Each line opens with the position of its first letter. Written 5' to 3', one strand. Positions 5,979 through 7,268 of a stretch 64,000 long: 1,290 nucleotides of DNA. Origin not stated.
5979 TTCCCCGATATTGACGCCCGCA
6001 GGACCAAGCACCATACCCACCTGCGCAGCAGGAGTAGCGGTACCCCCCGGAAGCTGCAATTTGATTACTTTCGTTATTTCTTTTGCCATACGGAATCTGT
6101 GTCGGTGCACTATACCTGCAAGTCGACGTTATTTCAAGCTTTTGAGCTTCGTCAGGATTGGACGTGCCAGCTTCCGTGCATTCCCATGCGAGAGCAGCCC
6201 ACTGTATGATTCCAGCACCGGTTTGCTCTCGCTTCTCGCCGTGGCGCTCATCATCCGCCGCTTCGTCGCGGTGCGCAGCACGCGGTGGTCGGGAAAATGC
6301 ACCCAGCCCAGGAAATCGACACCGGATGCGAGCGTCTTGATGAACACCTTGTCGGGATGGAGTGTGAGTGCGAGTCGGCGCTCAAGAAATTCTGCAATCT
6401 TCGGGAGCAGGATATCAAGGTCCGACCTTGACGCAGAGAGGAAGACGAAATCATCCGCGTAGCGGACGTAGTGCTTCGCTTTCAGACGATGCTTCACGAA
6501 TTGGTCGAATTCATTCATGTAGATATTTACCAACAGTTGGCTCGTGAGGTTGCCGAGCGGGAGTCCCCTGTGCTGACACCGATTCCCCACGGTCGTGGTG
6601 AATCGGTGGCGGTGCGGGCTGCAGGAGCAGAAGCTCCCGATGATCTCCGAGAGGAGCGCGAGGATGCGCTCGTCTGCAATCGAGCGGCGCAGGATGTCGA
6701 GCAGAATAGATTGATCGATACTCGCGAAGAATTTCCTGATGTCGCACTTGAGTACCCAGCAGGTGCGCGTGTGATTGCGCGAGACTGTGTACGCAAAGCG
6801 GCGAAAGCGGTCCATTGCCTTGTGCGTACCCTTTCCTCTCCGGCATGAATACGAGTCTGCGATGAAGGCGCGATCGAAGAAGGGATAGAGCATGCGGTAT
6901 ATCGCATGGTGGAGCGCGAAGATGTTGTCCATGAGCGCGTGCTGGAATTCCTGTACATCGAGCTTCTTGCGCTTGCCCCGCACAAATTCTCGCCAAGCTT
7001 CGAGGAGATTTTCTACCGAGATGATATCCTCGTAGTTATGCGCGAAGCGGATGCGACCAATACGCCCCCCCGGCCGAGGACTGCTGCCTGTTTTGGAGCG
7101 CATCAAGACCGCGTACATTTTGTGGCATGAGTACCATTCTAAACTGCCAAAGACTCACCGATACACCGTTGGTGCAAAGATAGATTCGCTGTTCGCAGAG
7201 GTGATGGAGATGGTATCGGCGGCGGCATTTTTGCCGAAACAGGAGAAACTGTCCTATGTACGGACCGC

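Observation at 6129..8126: DGR-type retroelement inserted between nusG and rplK, splitting the conserved secE-nusG-rplK cluster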

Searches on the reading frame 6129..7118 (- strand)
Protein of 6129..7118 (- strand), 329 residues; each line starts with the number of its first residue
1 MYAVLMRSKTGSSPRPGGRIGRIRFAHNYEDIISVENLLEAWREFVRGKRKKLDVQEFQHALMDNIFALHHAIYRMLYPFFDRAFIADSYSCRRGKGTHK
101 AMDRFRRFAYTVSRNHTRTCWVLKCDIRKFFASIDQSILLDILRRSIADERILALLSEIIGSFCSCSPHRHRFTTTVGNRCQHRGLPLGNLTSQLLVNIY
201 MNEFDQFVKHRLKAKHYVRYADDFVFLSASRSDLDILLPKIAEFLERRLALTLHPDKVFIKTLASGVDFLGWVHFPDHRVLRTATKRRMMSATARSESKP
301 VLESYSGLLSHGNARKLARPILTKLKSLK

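Call 3: search_protein_families(library=pfam, proteins=[window:6129-7118:-], max_evalue=0.01)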
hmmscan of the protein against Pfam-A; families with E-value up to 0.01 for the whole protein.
window:6129-7118:- (329 aa): 1 family
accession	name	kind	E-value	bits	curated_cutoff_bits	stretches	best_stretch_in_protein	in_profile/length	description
PF00078.32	RVT_1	-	2.6e-24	86.5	29.6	1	69-272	22-203/205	Reverse transcriptase (RNA-dependent DNA polymerase)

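Call 8: search_protein_families(library=ncbifam, proteins=[window:6129-7118:-], max_evalue=0.1)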
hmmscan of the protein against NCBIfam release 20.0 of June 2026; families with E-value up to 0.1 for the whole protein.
window:6129-7118:- (329 aa): 9 families
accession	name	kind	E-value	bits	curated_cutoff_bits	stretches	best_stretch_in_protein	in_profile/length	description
TIGR04416.1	group_II_RT_mat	equivalog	1.2e-34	120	300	1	71-308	80-298/353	group II intron reverse transcriptase/maturase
NF041747.1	Drt3a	equivalog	2.2e-17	63.5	200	1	119-263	110-240/412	antiviral reverse transcriptase Drt3a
NF038233.2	retron_St85_RT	exception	2.3e-16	59.9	235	1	113-248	82-202/289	retron St85 family RNA-directed DNA polymerase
NF041746.1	Drt2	equivalog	8.5e-14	51.5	390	1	174-264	210-302/416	antiviral reverse transcriptase Drt2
NF042941.1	Retron_TIR_antiphage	equivalog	1e-06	27.8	600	1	113-232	85-188/464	TIR domain-containing anti-phage reverse transcriptase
NF041749.1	Drt4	equivalog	1.5e-06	27.4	450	1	179-267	188-273/489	antiviral reverse transcriptase Drt4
TIGR04499.1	abortive_AbiA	subfamily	0.00023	20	250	1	102-234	128-261/615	AbiA family abortive infection protein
NF038237.1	retron_Ec67_fus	exception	0.0058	15.1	450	0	181-228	156-205/572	retron Ec67 family RNA-directed DNA polymerase/endonuclease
NF041750.1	Drt5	equivalog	0.0094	15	550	0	202-258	191-248/484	antiviral reverse transcriptase Drt5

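Call 9: search_protein_families(library=padloc, proteins=[window:6129-7118:-], max_evalue=0.1)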
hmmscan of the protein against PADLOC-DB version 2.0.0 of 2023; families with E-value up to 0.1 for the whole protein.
window:6129-7118:- (329 aa): 92 families (the best 25 are shown)
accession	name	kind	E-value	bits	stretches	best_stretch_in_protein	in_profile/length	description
PDLC01136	RT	-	1.3e-40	137.5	1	69-273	84-257/263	RT (reverse transcriptase)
PDLC02063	Cas1_IIIb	-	1.3e-32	111.1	1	68-287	87-286/617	-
PDLC03754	RT_UG17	-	7e-26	89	1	117-293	125-289/429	DRT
PDLC03779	RT_UG4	-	2.8e-25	87.1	1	92-290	92-274/307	DRT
PDLC03764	RT_UG26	-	1.4e-24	84.6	1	69-291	85-289/398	DRT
PDLC03756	RT_UG19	-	4.8e-21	73.4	1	104-269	130-283/562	DRT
PDLC03768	Drt3a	-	1.3e-20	72.3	1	119-274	134-267/411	DRT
PDLC01607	RT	-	5.4e-19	67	1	100-272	23-159/161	"CAS-I,CAS-II,CAS-III,CAS-IV,CAS-V,CAS-VI; acquisition_associated"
PDLC03759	RT_UG21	-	6.8e-18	62.7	1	93-260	115-264/503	DRT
PDLC03778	RT_UG39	-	2.4e-17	61.1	2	180-257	288-364/541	DRT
PDLC03755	RT_UG18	-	3.6e-17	60.8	1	62-287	68-274/295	DRT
PDLC03775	RT_UG36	-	1e-15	55.7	1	118-260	141-266/557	DRT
PDLC03773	RT_UG34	-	1.3e-15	55.3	1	68-246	92-273/512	DRT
PDLC03785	RT_UG9_large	-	1.5e-15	54.5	1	70-265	320-505/772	DRT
PDLC03758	RT_UG20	-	1.8e-15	55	1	101-260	126-267/511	DRT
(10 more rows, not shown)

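Call 10: find_homologous_proteins(query=window:6129-7118:-)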
Query window:6129-7118:- (329 aa): 8000 proteins with E <= 0.001 among 8000 candidates; the best 120 are listed.
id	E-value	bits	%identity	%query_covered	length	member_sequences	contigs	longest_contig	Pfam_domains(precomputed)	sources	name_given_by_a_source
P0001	4.0e-216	734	100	98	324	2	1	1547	PF00078.33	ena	-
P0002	9.9e-137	473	64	96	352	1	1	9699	PF00078.33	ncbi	ncbi:MAG: reverse transcriptase domain-containing protein [Minisyncoccota bacterium]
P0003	2.5e-136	472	65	91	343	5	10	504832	PF00078.33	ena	-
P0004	7.0e-136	471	63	93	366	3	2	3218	PF00078.33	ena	-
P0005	8.4e-136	470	63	97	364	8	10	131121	PF00078.33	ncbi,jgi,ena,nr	ncbi:hypothetical protein A2764_01290 [Candidatus Kaiserbacteria bacterium RIFCSPHIGHO2_01_FULL_55_7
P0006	1.1e-133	463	63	95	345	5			PF00078.33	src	-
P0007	1.9e-133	463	63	91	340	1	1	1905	PF00078.33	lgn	-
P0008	1.3e-132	460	63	93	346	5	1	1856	PF00078.33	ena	-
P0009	7.4e-132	457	61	98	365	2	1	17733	PF00078.33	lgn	-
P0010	1.3e-131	457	62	93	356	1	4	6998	PF00078.33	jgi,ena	-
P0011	1.3e-131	457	58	99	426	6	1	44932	PF00078.33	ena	-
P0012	2.1e-131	456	61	92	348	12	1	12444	PF00078.33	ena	-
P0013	4.5e-131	455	62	96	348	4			PF00078.33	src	-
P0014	1.5e-130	453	61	98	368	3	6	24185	PF00078.33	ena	-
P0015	1.5e-130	453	60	94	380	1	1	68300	PF00078.33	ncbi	-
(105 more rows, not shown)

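Call 15: find_encoding_contigs(protein=P0005, flank=8000, max_places=3)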
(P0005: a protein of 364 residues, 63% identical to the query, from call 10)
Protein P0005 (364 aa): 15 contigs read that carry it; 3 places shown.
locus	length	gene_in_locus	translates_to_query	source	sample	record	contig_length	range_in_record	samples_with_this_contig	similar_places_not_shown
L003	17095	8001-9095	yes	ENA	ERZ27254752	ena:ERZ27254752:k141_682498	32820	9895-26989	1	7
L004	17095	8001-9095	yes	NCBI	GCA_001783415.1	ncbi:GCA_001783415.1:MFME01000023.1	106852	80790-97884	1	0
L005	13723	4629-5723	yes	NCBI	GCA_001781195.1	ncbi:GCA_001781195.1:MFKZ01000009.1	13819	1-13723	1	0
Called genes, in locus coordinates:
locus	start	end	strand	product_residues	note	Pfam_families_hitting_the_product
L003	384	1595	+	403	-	PF11104:PilM_2, PF06723:MreB_Mbl (faint), PF14450:FtsA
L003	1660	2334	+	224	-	-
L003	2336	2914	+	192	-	PF04350:PilO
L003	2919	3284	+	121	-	-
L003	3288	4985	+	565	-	PF05157:MshEN, PF00437:T2SSE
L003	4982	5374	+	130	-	PF00072:Response_reg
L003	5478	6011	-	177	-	-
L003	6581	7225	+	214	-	-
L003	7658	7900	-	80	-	PF22296:bAvd (weak)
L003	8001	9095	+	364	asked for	PF00078:RVT_1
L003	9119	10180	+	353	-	PF00437:T2SSE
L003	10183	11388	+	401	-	PF28597:T2SSF_N, PF00482:T2SSF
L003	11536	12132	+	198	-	PF07963:N_methyl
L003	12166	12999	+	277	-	PF06750:A24_N_bact, PF01478:Peptidase_A24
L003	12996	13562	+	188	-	-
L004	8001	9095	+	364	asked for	PF00078:RVT_1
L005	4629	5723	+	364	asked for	PF00078:RVT_1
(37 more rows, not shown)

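Call 16: find_encoding_contigs(protein=P0003, flank=8000, max_places=3)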
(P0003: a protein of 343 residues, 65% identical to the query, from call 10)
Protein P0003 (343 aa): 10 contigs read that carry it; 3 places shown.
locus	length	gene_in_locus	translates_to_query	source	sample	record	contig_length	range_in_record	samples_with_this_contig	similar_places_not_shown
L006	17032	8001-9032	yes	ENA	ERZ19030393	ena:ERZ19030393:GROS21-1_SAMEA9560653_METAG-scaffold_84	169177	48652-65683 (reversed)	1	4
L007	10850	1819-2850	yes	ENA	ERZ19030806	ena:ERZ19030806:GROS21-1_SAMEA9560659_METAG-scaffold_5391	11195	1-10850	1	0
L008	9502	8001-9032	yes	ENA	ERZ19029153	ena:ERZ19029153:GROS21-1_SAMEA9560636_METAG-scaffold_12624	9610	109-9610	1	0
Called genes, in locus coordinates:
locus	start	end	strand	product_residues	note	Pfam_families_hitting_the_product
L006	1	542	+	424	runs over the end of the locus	PF00344:SecY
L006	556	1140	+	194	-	PF00625:Guanylate_kin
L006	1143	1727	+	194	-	PF00625:Guanylate_kin, PF13671:AAA_33 (faint)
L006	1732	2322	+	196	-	PF00406:ADK, PF13207:AAA_17 (weak)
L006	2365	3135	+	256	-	PF00557:Peptidase_M24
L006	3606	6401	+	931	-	PF26449:DUF8128 (weak), PF12696:TraG-D_C (weak)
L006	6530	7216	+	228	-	-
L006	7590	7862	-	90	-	-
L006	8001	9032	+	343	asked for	PF00078:RVT_1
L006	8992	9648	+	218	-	PF00334:NDK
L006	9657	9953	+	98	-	-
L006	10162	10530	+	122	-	PF09997:DUF2238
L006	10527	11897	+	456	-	PF00753:Lactamase_B, PF23023:Anti-Pycsar_Apyc1, PF12706:Lactamase_B_2 (weak), PF16661:Lactamase_B_6, PF10996:Beta-Casp, PF07521:RMMBL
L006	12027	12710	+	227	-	PF18306:LDcluster4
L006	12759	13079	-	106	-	PF00453:Ribosomal_L20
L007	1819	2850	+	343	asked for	PF00078:RVT_1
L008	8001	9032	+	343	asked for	PF00078:RVT_1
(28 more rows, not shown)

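Call 32: search_solved_structures(query=P0005, max_evalue=0.001, show_alignments=2)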
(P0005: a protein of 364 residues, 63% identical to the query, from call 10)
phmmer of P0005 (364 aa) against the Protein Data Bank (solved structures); distinct sequences matched with E-value up to 0.001: 12.
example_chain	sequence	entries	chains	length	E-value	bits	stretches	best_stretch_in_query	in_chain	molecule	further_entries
8ub7_A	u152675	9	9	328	4.2e-38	134.7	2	25-178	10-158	Reverse transcriptase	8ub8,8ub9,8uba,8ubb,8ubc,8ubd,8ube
5hhj_A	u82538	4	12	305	1.3e-16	64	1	13-309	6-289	Retron-type reverse transcriptase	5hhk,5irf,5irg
5hhl_A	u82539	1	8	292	4.2e-16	62.4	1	24-315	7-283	Retron-type reverse transcriptase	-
7uim_D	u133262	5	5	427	1.4e-15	60.6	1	24-315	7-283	Group II intron reverse transcriptase/maturase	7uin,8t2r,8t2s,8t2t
6ar1_A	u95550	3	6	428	4.4e-15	59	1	62-316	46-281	GsI-IIC RT | Trt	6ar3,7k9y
5g2x_C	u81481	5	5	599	1.8e-09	40.6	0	87-246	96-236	GROUP II INTRON-ENCODED PROTEIN LTRA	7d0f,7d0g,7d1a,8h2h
7kft_D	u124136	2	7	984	2.8e-08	36.7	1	87-316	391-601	Cas6-RT-Cas1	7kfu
6me0_C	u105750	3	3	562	5.7e-08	35.6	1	218-308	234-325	Maturase reverse transcriptase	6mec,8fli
8bgj_A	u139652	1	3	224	3e-07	33.3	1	217-307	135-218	RNA-directed DNA polymerase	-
9d5x_A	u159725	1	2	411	2.2e-05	27.1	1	23-331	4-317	Group II intron-like 4 reverse transcriptase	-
9d4s_A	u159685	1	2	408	2.6e-05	26.9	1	24-331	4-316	Group II intron-like 4 reverse transcriptase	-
9z6y_A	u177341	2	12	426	0.0001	24.9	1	220-284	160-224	Drt3a reverse transcriptase protein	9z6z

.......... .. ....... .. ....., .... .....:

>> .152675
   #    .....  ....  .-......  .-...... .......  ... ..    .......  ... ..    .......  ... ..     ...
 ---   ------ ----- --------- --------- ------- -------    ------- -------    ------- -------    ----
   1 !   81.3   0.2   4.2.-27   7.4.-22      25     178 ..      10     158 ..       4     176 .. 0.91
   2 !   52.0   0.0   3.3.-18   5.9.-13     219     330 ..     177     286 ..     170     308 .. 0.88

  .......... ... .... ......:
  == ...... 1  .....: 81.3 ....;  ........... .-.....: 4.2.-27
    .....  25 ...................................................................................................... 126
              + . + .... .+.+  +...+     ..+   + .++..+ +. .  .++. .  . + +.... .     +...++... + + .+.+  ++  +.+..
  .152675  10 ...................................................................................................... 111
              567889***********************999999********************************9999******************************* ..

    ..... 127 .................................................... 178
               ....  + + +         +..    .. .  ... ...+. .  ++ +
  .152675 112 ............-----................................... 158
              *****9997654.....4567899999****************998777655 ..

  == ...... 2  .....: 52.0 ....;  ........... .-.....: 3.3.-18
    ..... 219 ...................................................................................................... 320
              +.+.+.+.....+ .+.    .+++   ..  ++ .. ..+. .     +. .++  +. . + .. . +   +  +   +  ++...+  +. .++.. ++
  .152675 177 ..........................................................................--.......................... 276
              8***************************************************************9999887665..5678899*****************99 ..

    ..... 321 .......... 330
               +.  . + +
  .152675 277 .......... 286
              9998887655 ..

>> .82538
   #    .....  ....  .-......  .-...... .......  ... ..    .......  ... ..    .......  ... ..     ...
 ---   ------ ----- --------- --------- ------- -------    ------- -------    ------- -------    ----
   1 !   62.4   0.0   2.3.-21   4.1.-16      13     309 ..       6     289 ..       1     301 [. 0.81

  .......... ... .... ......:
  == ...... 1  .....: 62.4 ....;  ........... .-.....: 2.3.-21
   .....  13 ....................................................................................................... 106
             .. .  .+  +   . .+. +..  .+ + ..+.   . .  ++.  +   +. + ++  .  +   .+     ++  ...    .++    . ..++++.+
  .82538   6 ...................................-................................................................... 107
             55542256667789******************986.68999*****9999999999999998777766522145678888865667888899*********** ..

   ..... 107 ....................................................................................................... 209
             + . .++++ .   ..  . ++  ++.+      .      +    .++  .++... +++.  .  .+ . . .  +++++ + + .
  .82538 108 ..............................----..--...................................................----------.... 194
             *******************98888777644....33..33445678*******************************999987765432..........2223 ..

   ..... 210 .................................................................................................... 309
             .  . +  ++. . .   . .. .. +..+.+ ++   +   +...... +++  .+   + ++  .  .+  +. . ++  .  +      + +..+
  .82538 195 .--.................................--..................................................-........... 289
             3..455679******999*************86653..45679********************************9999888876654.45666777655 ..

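Call 78: search_solved_structures(query=window:6129-7118:-, max_evalue=0.001, show_alignments=1)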
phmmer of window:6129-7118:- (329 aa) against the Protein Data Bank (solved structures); distinct sequences matched with E-value up to 0.001: 16.
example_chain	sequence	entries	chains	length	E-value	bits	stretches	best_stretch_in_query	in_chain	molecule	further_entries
8ub7_A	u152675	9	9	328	1.2e-26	96.9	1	68-291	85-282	Reverse transcriptase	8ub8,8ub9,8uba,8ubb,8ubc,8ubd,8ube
5hhl_A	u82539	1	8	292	1.4e-13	54.1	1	69-280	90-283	Retron-type reverse transcriptase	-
7uim_D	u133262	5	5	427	1.7e-13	53.8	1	69-289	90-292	Group II intron reverse transcriptase/maturase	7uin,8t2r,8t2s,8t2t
5hhj_A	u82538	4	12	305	5.4e-13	52.1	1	69-277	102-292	Retron-type reverse transcriptase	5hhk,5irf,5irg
8bgj_A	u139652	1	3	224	3.9e-12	49.3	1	120-273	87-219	RNA-directed DNA polymerase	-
6me0_C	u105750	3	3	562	9.6e-12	48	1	182-273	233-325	Maturase reverse transcriptase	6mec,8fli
6ar1_A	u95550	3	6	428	1.4e-11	47.4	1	69-280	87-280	GsI-IIC RT | Trt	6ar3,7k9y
9d5x_A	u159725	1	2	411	2.2e-11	46.8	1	119-289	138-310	Group II intron-like 4 reverse transcriptase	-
9d4s_A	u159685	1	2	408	2.6e-11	46.6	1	119-289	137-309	Group II intron-like 4 reverse transcriptase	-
7kft_D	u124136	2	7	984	2.1e-10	43.6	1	76-286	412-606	Cas6-RT-Cas1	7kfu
5g2x_C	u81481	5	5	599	1.5e-09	40.8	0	99-214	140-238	GROUP II INTRON-ENCODED PROTEIN LTRA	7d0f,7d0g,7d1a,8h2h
9c0i_A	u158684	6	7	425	0.00013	24.6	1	182-245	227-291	Reverse transcriptase/maturase family protein | Antiviral reverse transcriptase Drt2 | RNA-dependent DNA polymerase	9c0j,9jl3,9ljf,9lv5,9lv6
9lje_A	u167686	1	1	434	0.00014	24.5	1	182-245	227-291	RNA-dependent DNA polymerase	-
36ht_A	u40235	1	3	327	0.00027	23.6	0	110-268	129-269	Retron-Kva2 Reverse Transcriptase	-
7z0z_A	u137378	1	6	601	0.00034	23.2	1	179-229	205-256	AbiK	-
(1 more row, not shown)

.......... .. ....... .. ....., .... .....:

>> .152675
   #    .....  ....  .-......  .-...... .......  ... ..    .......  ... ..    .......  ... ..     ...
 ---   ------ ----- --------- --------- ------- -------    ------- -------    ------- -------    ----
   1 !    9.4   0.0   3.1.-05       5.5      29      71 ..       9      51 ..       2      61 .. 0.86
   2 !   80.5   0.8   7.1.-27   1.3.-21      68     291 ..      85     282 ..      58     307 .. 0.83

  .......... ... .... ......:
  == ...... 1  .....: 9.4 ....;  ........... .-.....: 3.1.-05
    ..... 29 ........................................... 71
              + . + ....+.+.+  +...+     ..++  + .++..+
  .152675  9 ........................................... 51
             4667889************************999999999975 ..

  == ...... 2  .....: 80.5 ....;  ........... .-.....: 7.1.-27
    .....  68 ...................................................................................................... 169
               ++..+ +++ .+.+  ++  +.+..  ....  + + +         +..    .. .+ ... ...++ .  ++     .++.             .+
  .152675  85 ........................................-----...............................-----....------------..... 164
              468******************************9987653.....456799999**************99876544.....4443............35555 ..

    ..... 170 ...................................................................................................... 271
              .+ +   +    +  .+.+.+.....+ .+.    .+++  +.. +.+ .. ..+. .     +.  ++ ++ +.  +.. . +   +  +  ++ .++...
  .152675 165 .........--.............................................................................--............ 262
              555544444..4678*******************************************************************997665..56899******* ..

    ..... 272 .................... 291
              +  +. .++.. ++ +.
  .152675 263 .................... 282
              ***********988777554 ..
